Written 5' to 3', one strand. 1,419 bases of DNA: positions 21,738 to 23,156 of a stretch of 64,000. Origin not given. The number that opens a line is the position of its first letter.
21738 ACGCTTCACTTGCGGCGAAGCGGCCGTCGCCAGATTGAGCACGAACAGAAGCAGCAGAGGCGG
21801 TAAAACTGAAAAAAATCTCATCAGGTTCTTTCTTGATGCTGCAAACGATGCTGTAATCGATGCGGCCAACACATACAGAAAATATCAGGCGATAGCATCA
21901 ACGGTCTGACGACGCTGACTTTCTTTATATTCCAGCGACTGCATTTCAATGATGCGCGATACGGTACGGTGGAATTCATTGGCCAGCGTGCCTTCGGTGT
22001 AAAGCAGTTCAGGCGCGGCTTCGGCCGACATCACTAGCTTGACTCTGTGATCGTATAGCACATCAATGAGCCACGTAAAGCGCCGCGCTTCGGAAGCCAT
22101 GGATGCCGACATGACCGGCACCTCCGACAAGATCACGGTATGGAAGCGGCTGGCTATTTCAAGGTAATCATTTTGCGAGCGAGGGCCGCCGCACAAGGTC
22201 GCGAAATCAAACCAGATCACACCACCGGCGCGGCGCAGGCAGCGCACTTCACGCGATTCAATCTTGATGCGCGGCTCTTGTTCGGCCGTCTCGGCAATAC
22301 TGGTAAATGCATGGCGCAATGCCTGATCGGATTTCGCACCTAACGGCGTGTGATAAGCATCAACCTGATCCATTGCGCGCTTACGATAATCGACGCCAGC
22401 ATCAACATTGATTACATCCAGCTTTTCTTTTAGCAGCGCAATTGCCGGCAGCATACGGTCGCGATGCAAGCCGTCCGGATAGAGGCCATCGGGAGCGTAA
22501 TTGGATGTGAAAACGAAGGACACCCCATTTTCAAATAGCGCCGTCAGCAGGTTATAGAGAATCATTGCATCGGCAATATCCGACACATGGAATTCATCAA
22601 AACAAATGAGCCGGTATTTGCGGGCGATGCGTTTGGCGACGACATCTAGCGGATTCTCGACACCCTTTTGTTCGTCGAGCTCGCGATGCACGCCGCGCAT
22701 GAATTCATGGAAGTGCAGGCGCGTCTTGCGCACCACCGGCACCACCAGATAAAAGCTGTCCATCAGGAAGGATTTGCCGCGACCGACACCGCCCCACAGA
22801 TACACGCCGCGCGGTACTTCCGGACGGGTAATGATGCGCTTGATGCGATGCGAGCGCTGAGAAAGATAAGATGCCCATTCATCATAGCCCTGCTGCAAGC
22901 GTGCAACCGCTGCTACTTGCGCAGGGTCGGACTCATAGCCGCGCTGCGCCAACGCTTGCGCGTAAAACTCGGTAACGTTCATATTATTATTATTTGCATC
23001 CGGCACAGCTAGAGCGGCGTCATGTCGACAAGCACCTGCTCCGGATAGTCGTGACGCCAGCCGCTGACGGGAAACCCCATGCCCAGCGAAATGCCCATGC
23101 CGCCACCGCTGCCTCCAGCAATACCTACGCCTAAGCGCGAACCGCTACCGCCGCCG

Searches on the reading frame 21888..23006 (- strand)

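Call 82: search_protein_families(library=pfam, proteins=[window:21888-23006:-], max_evalue=0.00001)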
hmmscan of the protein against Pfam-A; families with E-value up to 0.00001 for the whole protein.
window:21888-23006:- (373 aa): 1 family
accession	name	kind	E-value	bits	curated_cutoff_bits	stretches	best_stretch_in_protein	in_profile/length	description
PF03969.22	AFG1_ATPase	-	5.2e-122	407.7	27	1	12-362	4-359/361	AFG1-like ATPase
